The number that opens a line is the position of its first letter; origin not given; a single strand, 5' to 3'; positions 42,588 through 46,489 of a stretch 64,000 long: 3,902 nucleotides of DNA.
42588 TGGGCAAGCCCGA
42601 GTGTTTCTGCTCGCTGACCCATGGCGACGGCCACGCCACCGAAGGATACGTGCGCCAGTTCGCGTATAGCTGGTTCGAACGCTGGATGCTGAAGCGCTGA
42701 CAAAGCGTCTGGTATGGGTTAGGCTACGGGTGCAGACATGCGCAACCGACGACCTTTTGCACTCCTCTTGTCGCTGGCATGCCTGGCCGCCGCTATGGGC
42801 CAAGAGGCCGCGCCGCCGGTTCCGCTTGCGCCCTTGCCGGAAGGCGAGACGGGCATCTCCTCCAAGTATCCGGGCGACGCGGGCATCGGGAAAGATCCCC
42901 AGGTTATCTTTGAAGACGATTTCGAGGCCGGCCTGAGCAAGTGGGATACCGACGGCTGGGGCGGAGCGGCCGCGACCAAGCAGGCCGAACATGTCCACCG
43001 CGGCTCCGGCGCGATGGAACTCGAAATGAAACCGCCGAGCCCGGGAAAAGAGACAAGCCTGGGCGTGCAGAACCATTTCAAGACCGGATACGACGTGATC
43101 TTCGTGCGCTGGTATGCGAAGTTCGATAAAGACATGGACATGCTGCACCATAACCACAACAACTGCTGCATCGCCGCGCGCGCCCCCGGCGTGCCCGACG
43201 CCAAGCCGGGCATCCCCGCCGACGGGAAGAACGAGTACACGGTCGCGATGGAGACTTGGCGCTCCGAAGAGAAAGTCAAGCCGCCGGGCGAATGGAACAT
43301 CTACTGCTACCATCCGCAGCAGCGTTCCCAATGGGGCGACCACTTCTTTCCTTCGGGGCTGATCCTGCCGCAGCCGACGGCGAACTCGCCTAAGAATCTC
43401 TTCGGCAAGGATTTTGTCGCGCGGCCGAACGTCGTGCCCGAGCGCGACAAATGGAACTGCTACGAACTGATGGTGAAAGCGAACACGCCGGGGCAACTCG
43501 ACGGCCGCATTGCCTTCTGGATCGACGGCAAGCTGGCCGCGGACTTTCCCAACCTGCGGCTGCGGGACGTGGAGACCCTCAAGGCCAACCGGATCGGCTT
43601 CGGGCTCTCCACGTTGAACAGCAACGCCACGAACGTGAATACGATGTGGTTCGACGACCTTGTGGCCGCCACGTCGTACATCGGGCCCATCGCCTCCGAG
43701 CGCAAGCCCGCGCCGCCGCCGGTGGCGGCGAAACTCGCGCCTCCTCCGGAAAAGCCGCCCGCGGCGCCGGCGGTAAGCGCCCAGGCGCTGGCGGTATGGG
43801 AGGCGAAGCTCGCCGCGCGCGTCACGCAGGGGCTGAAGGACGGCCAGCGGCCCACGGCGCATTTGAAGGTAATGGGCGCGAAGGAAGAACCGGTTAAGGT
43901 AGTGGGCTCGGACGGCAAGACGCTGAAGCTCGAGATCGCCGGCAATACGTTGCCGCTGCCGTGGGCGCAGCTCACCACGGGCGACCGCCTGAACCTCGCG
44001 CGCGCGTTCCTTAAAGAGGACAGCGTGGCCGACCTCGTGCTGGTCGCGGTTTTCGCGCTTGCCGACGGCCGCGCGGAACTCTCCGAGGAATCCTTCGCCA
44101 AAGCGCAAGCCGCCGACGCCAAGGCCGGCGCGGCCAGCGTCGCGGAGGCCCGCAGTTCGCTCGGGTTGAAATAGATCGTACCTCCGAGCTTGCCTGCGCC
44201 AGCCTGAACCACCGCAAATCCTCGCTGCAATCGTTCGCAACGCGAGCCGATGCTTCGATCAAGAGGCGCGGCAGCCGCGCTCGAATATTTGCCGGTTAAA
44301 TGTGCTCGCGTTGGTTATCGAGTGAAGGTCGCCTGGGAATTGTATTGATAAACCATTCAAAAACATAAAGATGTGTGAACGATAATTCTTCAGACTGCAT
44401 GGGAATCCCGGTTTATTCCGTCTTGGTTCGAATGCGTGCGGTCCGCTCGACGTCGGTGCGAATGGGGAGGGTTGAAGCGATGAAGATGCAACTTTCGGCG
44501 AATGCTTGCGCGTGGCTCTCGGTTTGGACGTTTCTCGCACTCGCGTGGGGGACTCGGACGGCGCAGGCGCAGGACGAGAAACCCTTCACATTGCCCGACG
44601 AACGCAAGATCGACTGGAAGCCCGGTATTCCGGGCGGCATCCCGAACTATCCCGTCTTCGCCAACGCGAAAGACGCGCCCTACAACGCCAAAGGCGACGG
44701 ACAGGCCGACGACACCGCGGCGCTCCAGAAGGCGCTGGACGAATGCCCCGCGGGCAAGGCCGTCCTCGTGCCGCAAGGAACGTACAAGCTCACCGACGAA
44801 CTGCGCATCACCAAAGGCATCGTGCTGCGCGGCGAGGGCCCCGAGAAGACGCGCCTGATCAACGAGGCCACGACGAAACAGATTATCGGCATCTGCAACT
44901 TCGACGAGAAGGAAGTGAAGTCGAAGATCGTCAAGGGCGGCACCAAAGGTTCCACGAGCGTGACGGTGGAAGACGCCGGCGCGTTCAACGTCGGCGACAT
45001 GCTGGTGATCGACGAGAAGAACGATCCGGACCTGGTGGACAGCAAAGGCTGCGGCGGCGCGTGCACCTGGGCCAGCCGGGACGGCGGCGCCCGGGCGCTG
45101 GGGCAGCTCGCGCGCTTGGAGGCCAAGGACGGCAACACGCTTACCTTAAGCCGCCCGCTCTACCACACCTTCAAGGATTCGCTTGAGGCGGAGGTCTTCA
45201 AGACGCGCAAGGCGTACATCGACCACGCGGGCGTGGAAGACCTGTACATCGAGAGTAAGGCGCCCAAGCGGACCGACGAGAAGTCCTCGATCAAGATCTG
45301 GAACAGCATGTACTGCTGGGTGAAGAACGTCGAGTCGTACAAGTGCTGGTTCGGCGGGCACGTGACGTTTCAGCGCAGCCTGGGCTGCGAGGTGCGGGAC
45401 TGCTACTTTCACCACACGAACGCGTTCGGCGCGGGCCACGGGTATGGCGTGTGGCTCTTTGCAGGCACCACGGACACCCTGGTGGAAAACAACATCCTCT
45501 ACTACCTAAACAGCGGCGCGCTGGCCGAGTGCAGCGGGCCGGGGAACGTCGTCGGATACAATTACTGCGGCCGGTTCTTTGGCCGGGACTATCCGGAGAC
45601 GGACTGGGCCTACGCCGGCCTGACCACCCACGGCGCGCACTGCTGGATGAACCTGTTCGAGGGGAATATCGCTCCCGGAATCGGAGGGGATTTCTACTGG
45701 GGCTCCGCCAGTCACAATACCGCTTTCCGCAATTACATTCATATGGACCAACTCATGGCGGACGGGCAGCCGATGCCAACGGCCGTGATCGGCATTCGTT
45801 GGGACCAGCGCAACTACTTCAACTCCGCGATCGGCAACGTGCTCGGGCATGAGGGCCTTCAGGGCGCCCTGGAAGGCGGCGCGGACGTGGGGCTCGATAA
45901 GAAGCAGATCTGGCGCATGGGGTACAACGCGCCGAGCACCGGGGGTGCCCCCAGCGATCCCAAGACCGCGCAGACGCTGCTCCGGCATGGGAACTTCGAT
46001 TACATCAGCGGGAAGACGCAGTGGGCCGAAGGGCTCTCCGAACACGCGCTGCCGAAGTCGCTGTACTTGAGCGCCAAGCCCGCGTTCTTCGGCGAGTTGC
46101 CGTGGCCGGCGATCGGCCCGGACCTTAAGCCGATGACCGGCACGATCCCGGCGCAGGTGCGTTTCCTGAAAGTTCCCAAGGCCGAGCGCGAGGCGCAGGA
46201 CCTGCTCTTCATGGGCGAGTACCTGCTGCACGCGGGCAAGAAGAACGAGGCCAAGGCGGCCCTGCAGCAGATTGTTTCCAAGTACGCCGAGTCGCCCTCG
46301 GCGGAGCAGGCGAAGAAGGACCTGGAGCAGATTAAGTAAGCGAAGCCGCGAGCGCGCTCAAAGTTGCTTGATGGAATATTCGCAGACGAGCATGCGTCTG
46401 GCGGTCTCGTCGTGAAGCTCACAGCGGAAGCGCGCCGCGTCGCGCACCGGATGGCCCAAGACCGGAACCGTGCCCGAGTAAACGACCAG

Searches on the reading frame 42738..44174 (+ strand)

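Call 9: search_protein_families(library=pfam, proteins=[window:42738-44174:+], max_evalue=0.001)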
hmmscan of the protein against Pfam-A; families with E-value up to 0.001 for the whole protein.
window:42738-44174:+ (478 aa): 1 family
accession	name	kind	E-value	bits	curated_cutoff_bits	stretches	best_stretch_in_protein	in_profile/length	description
PF21294.4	Polysacc_lyase_14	-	0.00041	20.6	27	1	227-287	130-190/215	Polysaccharide lyase 14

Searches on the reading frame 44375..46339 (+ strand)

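Call 39: search_protein_families(library=pfam, proteins=[window:44375-46339:+], max_evalue=0.001)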
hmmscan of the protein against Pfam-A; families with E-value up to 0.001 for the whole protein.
window:44375-46339:+ (654 aa): 3 families
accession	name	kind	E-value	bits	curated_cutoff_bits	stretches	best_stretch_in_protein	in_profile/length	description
PF12708.12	Pect-lyase_RHGA_epim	-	9.2e-12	45.7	27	1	97-167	3-74/213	Rhamnogalacturonase A/epimerase, pectate lyase-like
PF13229.12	Beta_helix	-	0.00015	21.8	25.9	1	302-393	45-129/158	Right handed beta helix region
PF12218.14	End_N_terminal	-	0.00096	19.2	26.3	0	105-140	1-36/67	N terminal extension of bacteriophage endosialidase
